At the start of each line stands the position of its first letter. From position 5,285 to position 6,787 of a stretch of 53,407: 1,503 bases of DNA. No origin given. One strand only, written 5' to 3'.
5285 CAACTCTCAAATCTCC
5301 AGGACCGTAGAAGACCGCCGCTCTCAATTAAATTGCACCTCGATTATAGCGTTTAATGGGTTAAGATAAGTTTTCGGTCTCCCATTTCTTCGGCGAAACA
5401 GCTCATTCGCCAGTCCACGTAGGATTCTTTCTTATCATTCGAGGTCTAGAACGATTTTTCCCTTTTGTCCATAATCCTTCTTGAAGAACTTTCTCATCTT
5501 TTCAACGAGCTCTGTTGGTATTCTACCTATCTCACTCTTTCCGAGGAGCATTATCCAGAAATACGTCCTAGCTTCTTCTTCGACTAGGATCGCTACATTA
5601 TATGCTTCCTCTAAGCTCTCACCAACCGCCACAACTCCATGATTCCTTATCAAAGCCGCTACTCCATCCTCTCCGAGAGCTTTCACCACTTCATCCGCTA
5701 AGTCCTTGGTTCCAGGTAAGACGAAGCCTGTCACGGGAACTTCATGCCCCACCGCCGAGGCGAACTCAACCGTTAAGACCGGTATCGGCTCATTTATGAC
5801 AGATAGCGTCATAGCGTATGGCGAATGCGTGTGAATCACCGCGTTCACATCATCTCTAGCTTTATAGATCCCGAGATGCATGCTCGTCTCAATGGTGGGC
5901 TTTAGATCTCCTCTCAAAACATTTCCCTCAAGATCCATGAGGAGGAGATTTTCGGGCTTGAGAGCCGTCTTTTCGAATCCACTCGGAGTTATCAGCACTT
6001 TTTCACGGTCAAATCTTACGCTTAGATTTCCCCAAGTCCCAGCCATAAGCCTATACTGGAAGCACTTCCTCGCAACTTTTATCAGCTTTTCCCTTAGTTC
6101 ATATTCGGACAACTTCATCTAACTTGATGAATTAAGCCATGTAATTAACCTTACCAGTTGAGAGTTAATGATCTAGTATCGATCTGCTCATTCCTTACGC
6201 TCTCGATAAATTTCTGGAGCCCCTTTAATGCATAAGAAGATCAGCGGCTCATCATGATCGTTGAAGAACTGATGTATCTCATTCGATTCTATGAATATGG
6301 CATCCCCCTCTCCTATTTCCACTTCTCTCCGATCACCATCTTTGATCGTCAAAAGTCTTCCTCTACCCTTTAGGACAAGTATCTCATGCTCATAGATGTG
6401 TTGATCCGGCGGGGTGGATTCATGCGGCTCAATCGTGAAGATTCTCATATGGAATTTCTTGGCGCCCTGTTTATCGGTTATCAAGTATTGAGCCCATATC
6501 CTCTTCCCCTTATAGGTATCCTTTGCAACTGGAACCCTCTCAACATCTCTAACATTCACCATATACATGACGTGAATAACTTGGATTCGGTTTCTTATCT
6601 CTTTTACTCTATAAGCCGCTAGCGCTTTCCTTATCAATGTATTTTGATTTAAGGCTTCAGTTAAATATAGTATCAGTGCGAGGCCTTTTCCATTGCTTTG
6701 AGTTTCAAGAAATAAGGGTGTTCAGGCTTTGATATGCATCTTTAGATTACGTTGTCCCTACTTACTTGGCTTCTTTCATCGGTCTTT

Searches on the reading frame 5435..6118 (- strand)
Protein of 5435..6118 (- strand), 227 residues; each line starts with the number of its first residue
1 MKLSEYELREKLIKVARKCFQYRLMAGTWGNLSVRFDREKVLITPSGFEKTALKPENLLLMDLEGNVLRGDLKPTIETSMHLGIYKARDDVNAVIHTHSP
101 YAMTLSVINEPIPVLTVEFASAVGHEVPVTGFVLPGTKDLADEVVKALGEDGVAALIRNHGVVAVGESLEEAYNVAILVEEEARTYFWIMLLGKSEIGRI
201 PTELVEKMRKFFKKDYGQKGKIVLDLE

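Call 36: search_protein_families(library=pfam, proteins=[window:5435-6118:-], max_evalue=0.001)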
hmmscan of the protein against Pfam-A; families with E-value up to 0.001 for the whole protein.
window:5435-6118:- (227 aa): 1 family
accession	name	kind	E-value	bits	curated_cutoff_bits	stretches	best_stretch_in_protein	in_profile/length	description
PF00596.27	Aldolase_II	-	4.3e-54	183.6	22.2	1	10-186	1-182/183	Class II Aldolase and Adducin N-terminal domain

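Call 71: search_protein_families(library=ncbifam, proteins=[window:5435-6118:-], max_evalue=0.00001)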
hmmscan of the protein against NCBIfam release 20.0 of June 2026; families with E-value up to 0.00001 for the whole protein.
window:5435-6118:- (227 aa): 28 families (the best 25 are shown)
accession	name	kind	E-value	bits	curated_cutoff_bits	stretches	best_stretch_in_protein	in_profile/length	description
NF005123.0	PRK06557.1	subfamily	6.9e-52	176.3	251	1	7-219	11-223/223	L-ribulose-5-phosphate 4-epimerase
NF005302.0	PRK06833.1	equivalog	4e-45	153.9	264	1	8-219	6-213/214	L-fuculose-phosphate aldolase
NF053831.1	RU1PAldHalo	equivalog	5.1e-41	140.4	300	1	23-217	18-207/208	ribulose-1-phosphate aldolase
NF040649.1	FucA_Meth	equivalog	1.4e-36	126.1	250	1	10-187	4-174/179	L-fuculose phosphate aldolase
NF006208.0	PRK08333.1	equivalog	7.2e-36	123.6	267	1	8-187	5-181/189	aldolase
NF043034.1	OxoTetrPhDc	equivalog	1.2e-34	119.9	250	1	5-189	2-188/205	3-oxo-tetronate 4-phosphate decarboxylase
NF005984.0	PRK08087.1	subfamily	3.6e-33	115.2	264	1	7-193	5-188/215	L-fuculose-phosphate aldolase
NF004527.0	PRK05874.1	equivalog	1e-30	106.9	308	1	13-193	12-193/218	L-fuculose-phosphate aldolase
TIGR01086.1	fucA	equivalog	2.7e-30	105.7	400.25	1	7-193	4-187/214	L-fuculose-phosphate aldolase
TIGR03328.1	salvage_mtnB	equivalog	5.2e-29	101.1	137.05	1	12-174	1-176/194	methylthioribulose 1-phosphate dehydratase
NF006047.0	PRK08193.1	subfamily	1.7e-27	96.5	257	1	7-218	4-230/231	L-ribulose-5-phosphate 4-epimerase AraD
NF006413.0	PRK08660.1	equivalog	4.4e-27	95.1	203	1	10-192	4-180/184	aldolase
NF009625.0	PRK13145.1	equivalog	1.4e-25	90.2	369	1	6-219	6-234/235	L-ribulose-5-phosphate 4-epimerase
NF009003.0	PRK12348.1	subfamily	7.9e-25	87.8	331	1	8-213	4-221/228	L-ribulose-5-phosphate 4-epimerase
TIGR00760.1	araD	equivalog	1.5e-23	83.3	389.1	1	7-214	4-219/228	L-ribulose-5-phosphate 4-epimerase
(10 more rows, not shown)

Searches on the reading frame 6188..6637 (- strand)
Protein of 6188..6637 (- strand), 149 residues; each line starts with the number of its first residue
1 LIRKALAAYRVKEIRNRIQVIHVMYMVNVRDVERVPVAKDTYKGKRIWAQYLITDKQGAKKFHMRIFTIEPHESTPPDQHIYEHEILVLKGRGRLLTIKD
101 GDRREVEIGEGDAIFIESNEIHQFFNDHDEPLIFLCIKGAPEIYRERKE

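Call 36: search_protein_families(library=pfam, proteins=[window:6188-6637:-], max_evalue=0.001)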
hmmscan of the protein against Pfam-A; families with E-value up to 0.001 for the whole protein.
window:6188-6637:- (149 aa): 4 families
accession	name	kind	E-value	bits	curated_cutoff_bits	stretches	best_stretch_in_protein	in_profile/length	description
PF07883.17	Cupin_2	-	7.7e-15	54.8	27.2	1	66-137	2-69/70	Cupin domain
PF02311.25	AraC_binding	-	2.9e-05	24.3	21.1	1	68-144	9-81/135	AraC-like ligand binding domain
PF02041.22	Auxin_BP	-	3.2e-05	24.1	21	1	56-141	38-129/167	Auxin binding protein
PF01050.24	MannoseP_isomer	-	3.5e-05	24.4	23.6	1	45-138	13-101/116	Mannose-6-phosphate isomerase C-terminal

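Call 71: search_protein_families(library=ncbifam, proteins=[window:6188-6637:-], max_evalue=0.00001)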
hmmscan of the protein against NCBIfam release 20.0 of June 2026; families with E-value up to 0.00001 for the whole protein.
window:6188-6637:- (149 aa): 0 families
